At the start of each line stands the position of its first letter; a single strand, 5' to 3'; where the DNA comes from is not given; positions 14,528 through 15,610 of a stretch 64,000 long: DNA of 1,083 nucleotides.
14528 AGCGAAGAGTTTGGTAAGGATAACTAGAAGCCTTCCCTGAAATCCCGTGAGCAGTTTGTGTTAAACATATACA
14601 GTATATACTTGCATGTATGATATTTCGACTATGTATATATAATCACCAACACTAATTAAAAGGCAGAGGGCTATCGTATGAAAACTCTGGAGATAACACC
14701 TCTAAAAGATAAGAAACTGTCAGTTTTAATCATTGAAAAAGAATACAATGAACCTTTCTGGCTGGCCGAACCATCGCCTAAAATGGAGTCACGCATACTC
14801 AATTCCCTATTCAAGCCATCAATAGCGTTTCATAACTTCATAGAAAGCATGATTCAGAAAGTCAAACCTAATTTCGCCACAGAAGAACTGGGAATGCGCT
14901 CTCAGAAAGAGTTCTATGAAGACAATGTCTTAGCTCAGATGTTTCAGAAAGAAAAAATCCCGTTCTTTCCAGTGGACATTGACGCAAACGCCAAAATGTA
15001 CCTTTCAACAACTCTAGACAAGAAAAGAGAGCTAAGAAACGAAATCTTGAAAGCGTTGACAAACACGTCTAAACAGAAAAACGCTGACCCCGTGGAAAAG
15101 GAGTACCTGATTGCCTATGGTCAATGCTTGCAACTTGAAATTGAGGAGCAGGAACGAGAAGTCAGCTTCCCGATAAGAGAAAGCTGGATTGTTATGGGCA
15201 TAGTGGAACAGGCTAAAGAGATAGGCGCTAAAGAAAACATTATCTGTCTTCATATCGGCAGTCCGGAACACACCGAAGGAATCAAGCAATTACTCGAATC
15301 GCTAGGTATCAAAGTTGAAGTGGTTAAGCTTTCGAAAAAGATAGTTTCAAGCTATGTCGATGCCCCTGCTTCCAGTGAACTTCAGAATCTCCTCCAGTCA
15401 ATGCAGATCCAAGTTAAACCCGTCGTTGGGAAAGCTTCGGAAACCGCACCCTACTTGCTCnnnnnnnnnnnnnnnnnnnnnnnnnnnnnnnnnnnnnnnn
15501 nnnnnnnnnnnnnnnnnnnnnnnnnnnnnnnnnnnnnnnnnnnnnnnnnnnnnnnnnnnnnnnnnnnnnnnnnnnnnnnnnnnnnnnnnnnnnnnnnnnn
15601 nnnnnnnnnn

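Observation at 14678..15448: Uncharacterised about 255-aa N-terminal domain fused to the MtdA-like dehydrogenase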

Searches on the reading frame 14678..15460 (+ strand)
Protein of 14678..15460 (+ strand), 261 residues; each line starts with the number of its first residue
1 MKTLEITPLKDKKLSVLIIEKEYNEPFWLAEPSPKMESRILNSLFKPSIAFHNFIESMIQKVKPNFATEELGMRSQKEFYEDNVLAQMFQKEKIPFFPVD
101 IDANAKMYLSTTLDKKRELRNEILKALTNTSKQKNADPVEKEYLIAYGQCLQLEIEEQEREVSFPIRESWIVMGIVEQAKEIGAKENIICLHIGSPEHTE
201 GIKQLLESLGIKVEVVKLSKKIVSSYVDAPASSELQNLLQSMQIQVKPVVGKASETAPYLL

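Call 3: search_protein_families(library=pfam, proteins=[window:14678-15448:+], max_evalue=0.1)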
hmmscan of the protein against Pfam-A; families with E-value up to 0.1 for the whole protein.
window:14678-15448:+ (257 aa): 2 families
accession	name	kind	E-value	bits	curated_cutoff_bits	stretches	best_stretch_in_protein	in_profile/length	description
PF00070.33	Pyr_redox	-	0.025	15.5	22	1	206-246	18-57/82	Pyridine nucleotide-disulphide oxidoreductase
PF05204.19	Hom_end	-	0.079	13.5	21.1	0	165-229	12-76/110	Homing endonuclease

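Call 4: search_protein_families(library=ncbifam, proteins=[window:14678-15448:+], max_evalue=0.1)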
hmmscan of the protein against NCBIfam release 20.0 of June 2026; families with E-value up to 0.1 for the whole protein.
window:14678-15448:+ (257 aa): 0 families

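Call 11: search_protein_representatives(protein=window:14678-15460:+)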
Query: 261 residues. Proteins with E-value up to 0.001 (for the whole library): 74; up to 1e-10: 46; up to 1e-30: 17. The best 74 are listed.
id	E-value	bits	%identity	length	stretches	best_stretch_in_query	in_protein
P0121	1.6e-82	293.2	59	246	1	1-233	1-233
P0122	9.3e-72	258.0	50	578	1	2-261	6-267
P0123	2.2e-68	246.9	62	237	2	121-261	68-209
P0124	7.1e-64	232.2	47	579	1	1-261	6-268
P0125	5.3e-57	209.7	58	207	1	1-198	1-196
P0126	3.0e-50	187.6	48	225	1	1-222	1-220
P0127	1.8e-46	175.2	41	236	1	1-222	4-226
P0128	2.7e-44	168.1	61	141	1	1-128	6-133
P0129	7.1e-44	166.8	39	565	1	1-250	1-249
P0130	9.9e-41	156.5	36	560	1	1-260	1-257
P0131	1.5e-40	155.9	54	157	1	1-156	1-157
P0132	8.4e-36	140.3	39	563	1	1-261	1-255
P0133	1.1e-35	139.9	37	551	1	1-245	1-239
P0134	1.3e-33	133.2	35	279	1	1-247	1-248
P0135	3.4e-33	131.8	63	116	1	1-109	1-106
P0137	6.4e-31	124.3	36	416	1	1-253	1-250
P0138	4.2e-29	118.4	31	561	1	1-256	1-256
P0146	1.7e-24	103.3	32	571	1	1-247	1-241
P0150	3.1e-21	92.6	32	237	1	2-220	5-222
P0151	3.6e-21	92.4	30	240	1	3-220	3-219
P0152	8.8e-21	91.2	31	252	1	3-224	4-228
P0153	8.9e-21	91.2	30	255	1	1-219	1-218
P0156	1.2e-19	87.4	31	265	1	1-222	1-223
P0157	3.2e-19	86.1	29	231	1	1-218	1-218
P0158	1.4e-18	83.9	31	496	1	37-215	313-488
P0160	5.4e-17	78.8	29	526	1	51-247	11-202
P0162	1.6e-15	74.0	29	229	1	2-220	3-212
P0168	3.6e-10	56.4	29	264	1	2-226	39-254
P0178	2.2e-06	44.0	33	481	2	5-98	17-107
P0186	1.8e-05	41.0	24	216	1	1-214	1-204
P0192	2.7e-04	37.2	32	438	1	142-222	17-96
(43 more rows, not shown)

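Call 12: search_protein_families(library=pfam, proteins=[P0158, P0178, P0192, P0137, P0160, P0150, P0153, P0156, P0168, P0186], max_evalue=0.01)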
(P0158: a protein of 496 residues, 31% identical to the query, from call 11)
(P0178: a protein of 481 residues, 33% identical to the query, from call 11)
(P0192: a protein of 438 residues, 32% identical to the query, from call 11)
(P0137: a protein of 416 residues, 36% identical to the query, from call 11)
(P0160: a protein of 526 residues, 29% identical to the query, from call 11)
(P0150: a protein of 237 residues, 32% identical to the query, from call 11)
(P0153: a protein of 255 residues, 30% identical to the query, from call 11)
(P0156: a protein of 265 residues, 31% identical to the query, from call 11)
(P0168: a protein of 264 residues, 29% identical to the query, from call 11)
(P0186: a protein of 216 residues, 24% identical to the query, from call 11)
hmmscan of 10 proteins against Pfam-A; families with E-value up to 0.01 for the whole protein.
P0158 (496 aa): 11 families
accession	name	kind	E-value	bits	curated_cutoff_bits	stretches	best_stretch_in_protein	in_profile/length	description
PF09176.16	Mpt_N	-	5.5e-31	107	27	1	16-95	1-80/81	Methylene-tetrahydromethanopterin dehydrogenase, N-terminal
PF03807.23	F420_oxidored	-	8.5e-09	36.3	21.6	1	125-226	1-93/94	NADP oxidoreductase coenzyme F420-dependent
PF01262.27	AlaDh_PNT_C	-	3e-08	33.8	23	1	111-225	13-129/214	Alanine dehydrogenase/PNT, C-terminal domain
PF01488.26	Shikimate_DH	-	3.1e-06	27.7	24.3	1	118-217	7-101/138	Shikimate / quinate 5-dehydrogenase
PF02826.25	2-Hacid_dh_C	-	0.00042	20.2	25.1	1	120-162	33-74/178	D-isomer specific 2-hydroxyacid dehydrogenase, NAD binding domain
PF13460.12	NAD_binding_10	-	0.00043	20.6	27.2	1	131-203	2-71/184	NAD(P)H-binding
PF00148.24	Oxidored_nitro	-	0.00092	18.6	28.6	1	120-200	269-350/399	Nitrogenase component 1 type Oxidoreductase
PF00107.32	ADH_zinc_N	-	0.0029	18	31.8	0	135-162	2-29/129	Zinc-binding dehydrogenase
PF00208.27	ELFV_dehydrog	-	0.003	17.7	23.4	1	100-153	9-61/241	Glutamate/Leucine/Phenylalanine/Valine dehydrogenase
PF00106.31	adh_short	-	0.003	17.5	26.6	0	125-177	2-53/195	short chain dehydrogenase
PF03435.24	Sacchrp_dh_NADP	-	0.0055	17.5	25.1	1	130-202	4-78/129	Saccharopine dehydrogenase NADP binding domain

P0178 (481 aa): 4 families
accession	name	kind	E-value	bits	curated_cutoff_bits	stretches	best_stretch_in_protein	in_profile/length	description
PF02826.25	2-Hacid_dh_C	-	9.3e-06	25.6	25.1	1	308-393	32-101/178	D-isomer specific 2-hydroxyacid dehydrogenase, NAD binding domain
PF13478.12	XdhC_C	-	0.00012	23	29.7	0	199-261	1-54/125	XdhC Rossmann domain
PF07992.20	Pyr_redox_2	-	0.006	16.5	26.1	0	297-348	132-178/291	Pyridine nucleotide-disulphide oxidoreductase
PF09176.16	Mpt_N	-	0.0085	16.6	27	0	214-284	6-80/81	Methylene-tetrahydromethanopterin dehydrogenase, N-terminal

P0192 (438 aa): 2 families
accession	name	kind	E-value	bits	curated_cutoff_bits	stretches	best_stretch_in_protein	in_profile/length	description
PF09176.16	Mpt_N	-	2.5e-26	92.1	27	1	154-231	1-80/81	Methylene-tetrahydromethanopterin dehydrogenase, N-terminal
PF01262.27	AlaDh_PNT_C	-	0.0091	15.9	23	0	254-399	22-162/214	Alanine dehydrogenase/PNT, C-terminal domain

P0137 (416 aa): 2 families
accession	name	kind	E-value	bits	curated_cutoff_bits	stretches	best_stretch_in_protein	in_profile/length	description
PF09176.16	Mpt_N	-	5e-27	94.3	27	1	269-346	1-80/81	Methylene-tetrahydromethanopterin dehydrogenase, N-terminal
PF16809.10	NleF_casp_inhib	-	0.0042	17.6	24.1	1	110-169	56-114/145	NleF caspase inhibitor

P0160 (526 aa): 3 families
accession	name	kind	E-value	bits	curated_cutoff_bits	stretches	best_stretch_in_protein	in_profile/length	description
PF09176.16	Mpt_N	-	1.1e-26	93.2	27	1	227-306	1-80/81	Methylene-tetrahydromethanopterin dehydrogenase, N-terminal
PF02737.24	3HCDH_N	-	0.0037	17.6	22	1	335-382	1-48/180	3-hydroxyacyl-CoA dehydrogenase, NAD binding domain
PF07992.20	Pyr_redox_2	-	0.0048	16.8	26.1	1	332-380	141-189/291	Pyridine nucleotide-disulphide oxidoreductase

P0150 (237 aa): 0 families

P0153 (255 aa): 0 families

P0156 (265 aa): 0 families

P0168 (264 aa): 0 families

P0186 (216 aa): 0 families

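Call 16: predict_structure(alignment_id=A1)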
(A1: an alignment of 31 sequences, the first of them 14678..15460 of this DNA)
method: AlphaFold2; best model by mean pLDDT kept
length: 261 residues; sequences in the alignment: 31
mean_pLDDT: 70.9   pTM: 0.60
mean pLDDT of the five models: 70.9, 69.8, 64.8, 62.8, 62.7
residues with pLDDT >= 90: 23; 70-90: 145; 50-70: 31; < 50: 62
segments of 3 or more residues with pLDDT < 50: 1-4, 24-46, 220-230, 235-252, 257-261
pLDDT, mean of each block of 10 residues (from residue 1): 53 86 50 46 51 78 89 77 81 89 73 82 87 77 86 79 69 88 83 85 88 76 39 49 39 46 40
secondary structure, 60 per line:
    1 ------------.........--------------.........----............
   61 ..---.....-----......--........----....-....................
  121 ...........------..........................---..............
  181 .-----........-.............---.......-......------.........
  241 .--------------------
elements in order: E13-21 H36-44 H49-62 E66-70 H76-81 H84-91 E96-99 H101-131 H138-163 H167-181 E187-194 H196-208 E212-218 H220-225 H232-241

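Call 19: fold_search(model_id=the predicted structure, library=pdb)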
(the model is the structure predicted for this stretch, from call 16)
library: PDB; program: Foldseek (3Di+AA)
matches with E <= 10: 380; with E <= 0.001: 0
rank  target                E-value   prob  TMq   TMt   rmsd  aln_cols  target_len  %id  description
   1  2qx7_A                1.6e-02  0.18  0.16  0.14  25.0       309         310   13  Structure of Eugenol Synthase from Ocimum basilicum (released 2008-01-15)
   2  8byq_0                2.9e-02  0.60  0.27  0.14  14.3       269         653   11  RNA polymerase II pre-initiation complex with the proximal +1 nucleosome (PIC-Nuc10W) (released 2023-05-03)
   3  2hjv_A                4.2e-02  0.51  0.23  0.35  17.3       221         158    8  Structure of the second domain (residues 207-368) of the Bacillus subtilis YxiN protein (released 2006-12-12)
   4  6o9l_7                4.2e-02  0.44  0.27  0.14  16.9       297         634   10  Human holo-PIC in the closed state (released 2019-05-29)
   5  2r2g_A                4.2e-02  0.13  0.15  0.13  25.6       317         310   13  Structure of Eugenol Synthase from Ocimum basilicum complexed with EMDF (released 2008-01-15)
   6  5sva_Z                6.4e-02  0.47  0.27  0.18  14.3       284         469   10  Mediator-RNA Polymerase II Pre-Initiation Complex (released 2016-09-28)
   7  5fmf_1                6.4e-02  0.47  0.27  0.18  14.2       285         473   10  the P-lobe of RNA polymerase II pre-initiation complex (released 2015-11-25)
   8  8hrb_A                7.2e-02  0.12  0.17  0.07  22.0       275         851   10  Structure of tetradecameric RdrA ring in RNA-loading state (released 2023-02-01)
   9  5ivw_V                8.1e-02  0.33  0.25  0.17  18.3       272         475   12  Human core TFIIH bound to DNA within the PIC (released 2016-05-18)
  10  5oqj_7                8.6e-02  0.44  0.29  0.21  17.7       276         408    9  STRUCTURE OF YEAST TRANSCRIPTION PRE-INITIATION COMPLEX WITH TFIIH (released 2018-04-25)
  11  8ebt_A                9.7e-02  0.33  0.27  0.14  15.9       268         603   11  XPA repositioning Core7 of TFIIH relative to XPC-DNA lesion (Cy5) (released 2023-04-19)
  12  5of4_A                1.0e-01  0.41  0.28  0.17  14.3       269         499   10  The cryo-EM structure of human TFIIH (released 2017-09-13)
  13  6nmi_A                1.2e-01  0.25  0.24  0.12  16.8       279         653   10  Cryo-EM structure of the human TFIIH core complex (released 2019-03-13)
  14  5aga                  1.3e-01  0.09  0.15  0.07  19.1       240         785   10  Crystal structure of the Helicase domain of human DNA polymerase theta in complex with AMPPNP (released 2015-02-25)
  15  7zsa_7                1.4e-01  0.30  0.28  0.15  18.2       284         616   11  Yeast RNA polymerase II transcription pre-initiation complex with the +1 nucleosome and NTP (complex B) (released 2022-11-16)
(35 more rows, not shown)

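Call 20: search_protein_families(library=pfam, alignment_id=A2, max_evalue=10)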
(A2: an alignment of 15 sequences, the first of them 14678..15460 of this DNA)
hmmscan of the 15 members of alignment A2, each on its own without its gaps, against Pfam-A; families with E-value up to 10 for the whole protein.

A. member 1, window:14678-15460:+ (261 aa): 3 families
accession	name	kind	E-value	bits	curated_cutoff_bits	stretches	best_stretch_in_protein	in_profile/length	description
PF00070.33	Pyr_redox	-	0.026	15.5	22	1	206-246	18-57/82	Pyridine nucleotide-disulphide oxidoreductase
PF05204.19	Hom_end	-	0.082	13.5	21.1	1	165-229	12-76/110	Homing endonuclease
PF10778.14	DehI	-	0.11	12.9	28.9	1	41-87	3-47/148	Halocarboxylic acid dehydrogenase DehI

B. families by the number of members that match (of 15 scanned): 23 families
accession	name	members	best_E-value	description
PF00462.30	Glutaredoxin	3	0.078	Glutaredoxin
PF05204.19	Hom_end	2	0.082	Homing endonuclease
PF03233.18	Cauli_AT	1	0.021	Aphid transmission protein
PF08776.16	VASP_tetra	1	0.025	VASP tetramerisation domain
PF00070.33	Pyr_redox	1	0.026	Pyridine nucleotide-disulphide oxidoreductase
PF16853.11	CDC13_N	1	0.051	Cell division control protein 13 N-terminus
PF14166.11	YueH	1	0.053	YueH-like protein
PF04919.18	DUF655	1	0.055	Protein of unknown function (DUF655)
PF00435.27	Spectrin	1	0.059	Spectrin repeat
PF16256.10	DUF4911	1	0.073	Domain of unknown function (DUF4911)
PF21077.3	GDH_ACT3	1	0.078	Glutamate dehydrogenase, ACT3 domain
PF24664.1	Monjiviricetes_fusion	1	0.088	Viral fusion glycoprotein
PF10778.14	DehI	1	0.11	Halocarboxylic acid dehydrogenase DehI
PF20697.3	NTase-conflict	1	0.11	Pol beta superfamily nucleotidyltransferase in conflict systems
PF13708.11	DUF4942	1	0.11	Domain of unknown function (DUF4942)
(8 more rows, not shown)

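Call 21: search_solved_structures(query=A2, max_evalue=10)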
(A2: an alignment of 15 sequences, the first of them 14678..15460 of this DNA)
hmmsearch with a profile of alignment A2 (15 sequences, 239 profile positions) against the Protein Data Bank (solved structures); distinct sequences matched with E-value up to 10: 3.
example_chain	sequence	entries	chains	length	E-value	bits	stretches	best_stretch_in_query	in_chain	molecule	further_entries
1ser_A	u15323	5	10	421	0.085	15.4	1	92-164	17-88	PROTEIN (SERYL-TRNA SYNTHETASE (E.C.6.1.1.11)) | SERYL-tRNA SYNTHETASE | Serine--tRNA ligase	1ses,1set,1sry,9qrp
3fmt_A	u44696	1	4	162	1.4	11.4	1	96-164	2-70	Protein seqA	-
2cq9_A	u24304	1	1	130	1.5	11.3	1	42-96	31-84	GLRX2 protein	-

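Call 22: find_encoding_contigs(protein=P0153, flank=6000, max_places=4)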
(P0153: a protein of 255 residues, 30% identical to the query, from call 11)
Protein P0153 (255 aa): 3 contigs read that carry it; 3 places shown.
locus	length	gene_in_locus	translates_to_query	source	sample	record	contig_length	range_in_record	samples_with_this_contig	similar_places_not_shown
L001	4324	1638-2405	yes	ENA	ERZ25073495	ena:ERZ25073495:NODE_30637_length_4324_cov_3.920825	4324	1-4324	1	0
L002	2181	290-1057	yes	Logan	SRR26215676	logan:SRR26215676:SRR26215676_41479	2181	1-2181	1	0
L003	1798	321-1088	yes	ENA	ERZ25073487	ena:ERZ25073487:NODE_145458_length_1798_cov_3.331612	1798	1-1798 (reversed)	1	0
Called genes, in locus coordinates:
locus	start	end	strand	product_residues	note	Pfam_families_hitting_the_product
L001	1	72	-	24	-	?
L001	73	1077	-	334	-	PF04055:Radical_SAM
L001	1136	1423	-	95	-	PF17253:DUF5320 (faint)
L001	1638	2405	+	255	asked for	-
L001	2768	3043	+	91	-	PF08100:Dimerisation (weak), PF09339:HTH_IclR (weak), PF25212:HVO_A0114 (weak)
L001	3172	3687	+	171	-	PF02830:V4R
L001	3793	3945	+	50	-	-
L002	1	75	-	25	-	?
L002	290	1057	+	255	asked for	-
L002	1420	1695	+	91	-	PF08100:Dimerisation (weak), PF09339:HTH_IclR (weak), PF25212:HVO_A0114 (weak)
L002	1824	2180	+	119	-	?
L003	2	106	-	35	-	?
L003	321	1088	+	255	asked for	-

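Call 29: find_related_loci(query=A1, collection=genome_contigs, flank=8000)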
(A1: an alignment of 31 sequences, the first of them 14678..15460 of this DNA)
Query A1 (261 aa) in genome_contigs; peptide patterns used: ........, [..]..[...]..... (x = any residue, [..] = any of these).
160 stretches matched a pattern; 141 encode a relative of the query (tblastn E <= 1e-3); the best 80 are kept; 80 distinct loci.
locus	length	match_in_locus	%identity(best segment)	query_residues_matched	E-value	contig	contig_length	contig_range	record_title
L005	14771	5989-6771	95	1-261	5e-166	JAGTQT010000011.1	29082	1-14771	MAG: Candidatus Bathyarchaeota archaeon isolate QZM_B1_bin_37_1 QZM_B1_bin_37_1_scaffold_1440_curated, whole genome shot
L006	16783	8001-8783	71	1-261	2e-128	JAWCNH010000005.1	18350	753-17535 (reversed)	MAG: Candidatus Bathyarchaeia archaeon isolate JZ-2_201709_bins_144 JZ-2_201709_bins_144_scaffold_5, whole genome shotgu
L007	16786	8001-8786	68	1-261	3e-122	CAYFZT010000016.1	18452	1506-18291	MAG TPA_asm: uncultured Candidatus Bathyarchaeia archaeon isolate ERP108616_co2_78 genome assembly, contig: NODE_4609_le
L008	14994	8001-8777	70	1-261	1e-121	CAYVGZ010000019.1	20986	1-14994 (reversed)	MAG TPA_asm: uncultured Candidatus Bathyarchaeia archaeon isolate binchicken_co274_389 genome assembly, contig: NODE_651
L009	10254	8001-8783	74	1-261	3e-121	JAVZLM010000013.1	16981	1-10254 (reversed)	MAG: Candidatus Bathyarchaeia archaeon isolate DRTY-6_201907_bins_54 DRTY-6_201907_bins_54_scaffold_13, whole genome sho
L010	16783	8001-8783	68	1-261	2e-119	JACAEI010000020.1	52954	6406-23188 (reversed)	MAG: Candidatus Bathyarchaeota archaeon isolate L.E.AR.18 k119_697620, whole genome shotgun sequence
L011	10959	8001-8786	65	1-261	1e-116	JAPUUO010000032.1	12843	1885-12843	MAG: Candidatus Bathyarchaeota archaeon isolate 390cm_MaxBin_5k.016 NODE_4931_length_12843_cov_116.761730, whole genome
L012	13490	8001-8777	70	1-261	2e-115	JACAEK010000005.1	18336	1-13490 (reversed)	MAG: Candidatus Bathyarchaeota archaeon isolate L.E.AR.33 k119_564835, whole genome shotgun sequence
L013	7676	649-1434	68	1-261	2e-115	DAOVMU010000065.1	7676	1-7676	MAG TPA_asm: Candidatus Bathyarchaeota archaeon isolate CSMAG_1479 CSMAG_1479_k141_1596074_length_7676_cov_28.0000, whol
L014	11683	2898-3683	70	1-261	3e-114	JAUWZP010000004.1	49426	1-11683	MAG: Candidatus Bathyarchaeota archaeon isolate CSMAG_2739 CSMAG_2739_k141_81898_length_49426_cov_12.0421, whole genome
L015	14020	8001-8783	67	1-261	1e-113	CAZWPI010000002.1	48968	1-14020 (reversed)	MAG TPA_asm: uncultured Candidatus Bathyarchaeia archaeon isolate binchicken_co294_180 genome assembly, contig: NODE_109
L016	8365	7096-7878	64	1-261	9e-114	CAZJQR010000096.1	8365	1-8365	MAG TPA_asm: uncultured Candidatus Bathyarchaeia archaeon isolate SRP185410_co2_368 genome assembly, contig: NODE_11369_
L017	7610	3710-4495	66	1-261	4e-113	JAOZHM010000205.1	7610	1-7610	MAG: Candidatus Bathyarchaeota archaeon isolate QDN_1 k127_1528674, whole genome shotgun sequence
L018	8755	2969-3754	63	1-261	8e-112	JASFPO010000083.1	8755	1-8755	MAG: Candidatus Bathyarchaeota archaeon isolate D0819M58metaG_Bin_753 D0819M58metaG_FD_scaffold_880_c1, whole genome sho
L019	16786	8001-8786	64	1-261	6e-112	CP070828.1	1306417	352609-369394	MAG: Candidatus Bathyarchaeota archaeon isolate bin1093 chromosome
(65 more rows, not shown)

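Call 31: list_cluster_members(proteins=[P0129, P0130, P0138, P0146, P0158, P0150, P0152, P0156, P0162, P0186])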
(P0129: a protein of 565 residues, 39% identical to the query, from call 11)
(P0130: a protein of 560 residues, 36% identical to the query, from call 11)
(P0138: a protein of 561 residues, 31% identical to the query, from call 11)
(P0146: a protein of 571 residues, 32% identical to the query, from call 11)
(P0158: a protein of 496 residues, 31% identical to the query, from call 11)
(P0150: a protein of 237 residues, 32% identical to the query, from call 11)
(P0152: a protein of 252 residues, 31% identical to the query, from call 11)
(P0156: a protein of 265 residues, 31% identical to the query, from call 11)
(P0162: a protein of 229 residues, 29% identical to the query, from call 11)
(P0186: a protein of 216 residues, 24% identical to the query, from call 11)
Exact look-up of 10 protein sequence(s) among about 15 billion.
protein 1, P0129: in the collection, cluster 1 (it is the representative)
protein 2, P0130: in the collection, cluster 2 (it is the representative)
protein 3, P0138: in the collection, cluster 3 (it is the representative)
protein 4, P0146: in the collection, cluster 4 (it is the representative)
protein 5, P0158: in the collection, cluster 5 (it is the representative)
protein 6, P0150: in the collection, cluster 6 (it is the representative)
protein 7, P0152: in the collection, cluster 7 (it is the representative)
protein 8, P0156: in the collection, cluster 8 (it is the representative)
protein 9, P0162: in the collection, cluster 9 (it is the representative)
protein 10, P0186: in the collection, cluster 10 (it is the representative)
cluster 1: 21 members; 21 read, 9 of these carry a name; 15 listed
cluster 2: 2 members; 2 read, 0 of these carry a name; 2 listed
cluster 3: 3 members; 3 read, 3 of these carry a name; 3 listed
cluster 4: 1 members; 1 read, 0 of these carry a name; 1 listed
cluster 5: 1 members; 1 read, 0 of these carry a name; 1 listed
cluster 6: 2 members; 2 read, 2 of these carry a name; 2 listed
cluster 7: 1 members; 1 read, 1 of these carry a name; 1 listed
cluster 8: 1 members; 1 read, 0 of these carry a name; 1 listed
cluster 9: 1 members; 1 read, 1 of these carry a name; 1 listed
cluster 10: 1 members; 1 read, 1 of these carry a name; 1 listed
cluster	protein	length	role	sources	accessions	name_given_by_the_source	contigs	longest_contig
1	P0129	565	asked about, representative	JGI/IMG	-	methylene-tetrahydromethanopterin dehydrogenase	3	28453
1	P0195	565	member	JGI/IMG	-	methylene-tetrahydromethanopterin dehydrogenase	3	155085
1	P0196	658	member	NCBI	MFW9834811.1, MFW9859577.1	MAG: NAD(P)-dependent methylenetetrahydromethanopterin dehydrogenase [Candidatus ...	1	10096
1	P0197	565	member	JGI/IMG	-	methylene-tetrahydromethanopterin dehydrogenase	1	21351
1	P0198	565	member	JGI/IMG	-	methylene-tetrahydromethanopterin dehydrogenase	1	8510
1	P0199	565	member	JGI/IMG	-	methylene-tetrahydromethanopterin dehydrogenase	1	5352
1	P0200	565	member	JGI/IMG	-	methylene-tetrahydromethanopterin dehydrogenase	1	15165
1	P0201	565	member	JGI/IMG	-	methylene-tetrahydromethanopterin dehydrogenase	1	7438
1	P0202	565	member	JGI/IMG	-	methylene-tetrahydromethanopterin dehydrogenase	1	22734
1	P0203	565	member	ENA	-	-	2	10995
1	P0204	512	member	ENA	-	-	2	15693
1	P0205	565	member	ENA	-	-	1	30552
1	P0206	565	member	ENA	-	-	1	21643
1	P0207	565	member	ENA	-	-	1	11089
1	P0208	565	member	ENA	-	-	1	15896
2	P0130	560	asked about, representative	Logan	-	-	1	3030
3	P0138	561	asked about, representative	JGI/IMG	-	methylene-tetrahydromethanopterin dehydrogenase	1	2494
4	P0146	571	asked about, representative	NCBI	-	-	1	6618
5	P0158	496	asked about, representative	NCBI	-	-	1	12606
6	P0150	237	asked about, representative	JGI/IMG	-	hypothetical protein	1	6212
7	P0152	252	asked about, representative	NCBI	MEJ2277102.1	MAG: hypothetical protein P8Y70_05040 [Candidatus Lokiarchaeota archaeon]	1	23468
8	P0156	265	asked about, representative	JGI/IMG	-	-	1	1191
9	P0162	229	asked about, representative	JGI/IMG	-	hypothetical protein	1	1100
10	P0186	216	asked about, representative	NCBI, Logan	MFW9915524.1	MAG: hypothetical protein ACFFGZ_07915 [Candidatus Thorarchaeota archaeon]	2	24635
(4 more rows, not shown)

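Call 32: find_encoding_contigs(protein=P0152, flank=8000, max_places=2)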
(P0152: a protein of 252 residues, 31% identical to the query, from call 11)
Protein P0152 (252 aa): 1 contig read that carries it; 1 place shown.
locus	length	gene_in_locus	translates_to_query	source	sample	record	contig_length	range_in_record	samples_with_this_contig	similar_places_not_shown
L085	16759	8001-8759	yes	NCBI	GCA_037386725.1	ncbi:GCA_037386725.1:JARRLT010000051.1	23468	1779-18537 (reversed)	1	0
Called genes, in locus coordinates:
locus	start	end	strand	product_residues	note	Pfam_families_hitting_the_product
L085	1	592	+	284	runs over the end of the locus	-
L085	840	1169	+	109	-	-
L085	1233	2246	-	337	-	PF01148:CTP_transf_1 (weak)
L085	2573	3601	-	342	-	PF00374:NiFeSe_Hases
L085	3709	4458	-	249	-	PF01058:Oxidored_q6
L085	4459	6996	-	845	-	PF24038:DUF7347, PF07992:Pyr_redox_2 (weak), PF13450:NAD_binding_8 (weak), PF00037:Fer4 (weak), PF13187:Fer4_9 (weak), PF13237:Fer4_10, PF14697:Fer4_21, PF02662:FlpD, +6 more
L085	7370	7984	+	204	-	-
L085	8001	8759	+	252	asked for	-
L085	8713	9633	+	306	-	PF09176:Mpt_N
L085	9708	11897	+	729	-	PF02359:CDC48_N, PF02933:CDC48_2, PF05496:RuvB_N (weak), PF00004:AAA, PF13191:AAA_16 (weak), PF17862:AAA_lid_3, PF00004:AAA, PF17862:AAA_lid_3, +20 more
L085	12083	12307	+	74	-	-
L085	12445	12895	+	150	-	-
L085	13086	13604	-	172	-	-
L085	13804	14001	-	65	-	-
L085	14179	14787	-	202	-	-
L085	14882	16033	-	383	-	PF04389:Peptidase_M28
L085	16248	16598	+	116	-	PF01575:MaoC_dehydratas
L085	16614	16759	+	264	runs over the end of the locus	PF23023:Anti-Pycsar_Apyc1 (weak), PF00753:Lactamase_B (weak), PF12706:Lactamase_B_2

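Call 33: find_encoding_contigs(protein=P0186, flank=8000, max_places=2)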
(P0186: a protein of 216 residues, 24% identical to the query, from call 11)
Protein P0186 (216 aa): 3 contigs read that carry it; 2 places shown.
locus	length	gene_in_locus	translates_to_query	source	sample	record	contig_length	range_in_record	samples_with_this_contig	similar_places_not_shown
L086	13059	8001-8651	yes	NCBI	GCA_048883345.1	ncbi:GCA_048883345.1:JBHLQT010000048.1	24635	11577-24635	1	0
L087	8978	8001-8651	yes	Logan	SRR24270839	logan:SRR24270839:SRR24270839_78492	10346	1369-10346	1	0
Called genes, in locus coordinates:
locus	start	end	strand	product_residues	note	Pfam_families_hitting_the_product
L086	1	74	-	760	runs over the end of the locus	PF00654:Voltage_CLC, PF00571:CBS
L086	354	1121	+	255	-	-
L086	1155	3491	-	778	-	PF05048:NosD, PF13229:Beta_helix, PF05048:NosD, PF13229:Beta_helix, PF05048:NosD, PF13229:Beta_helix, PF05048:NosD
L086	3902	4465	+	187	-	PF14512:TM1586_NiRdase (faint), PF00881:Nitroreductase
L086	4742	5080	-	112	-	-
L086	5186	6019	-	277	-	-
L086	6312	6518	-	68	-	PF00125:Histone, PF00808:CBFD_NFYB_HMF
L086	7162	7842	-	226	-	PF01022:HTH_5, PF12802:MarR_2 (weak), PF12840:HTH_20, PF13412:HTH_24 (weak)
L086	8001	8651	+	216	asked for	-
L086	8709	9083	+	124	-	-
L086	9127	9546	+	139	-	-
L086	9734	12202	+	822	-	PF00690:Cation_ATPase_N, PF00122:E1-E2_ATPase, PF00702:Hydrolase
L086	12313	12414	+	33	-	PF06966:DUF1295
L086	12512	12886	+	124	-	-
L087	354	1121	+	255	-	-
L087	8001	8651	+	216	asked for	-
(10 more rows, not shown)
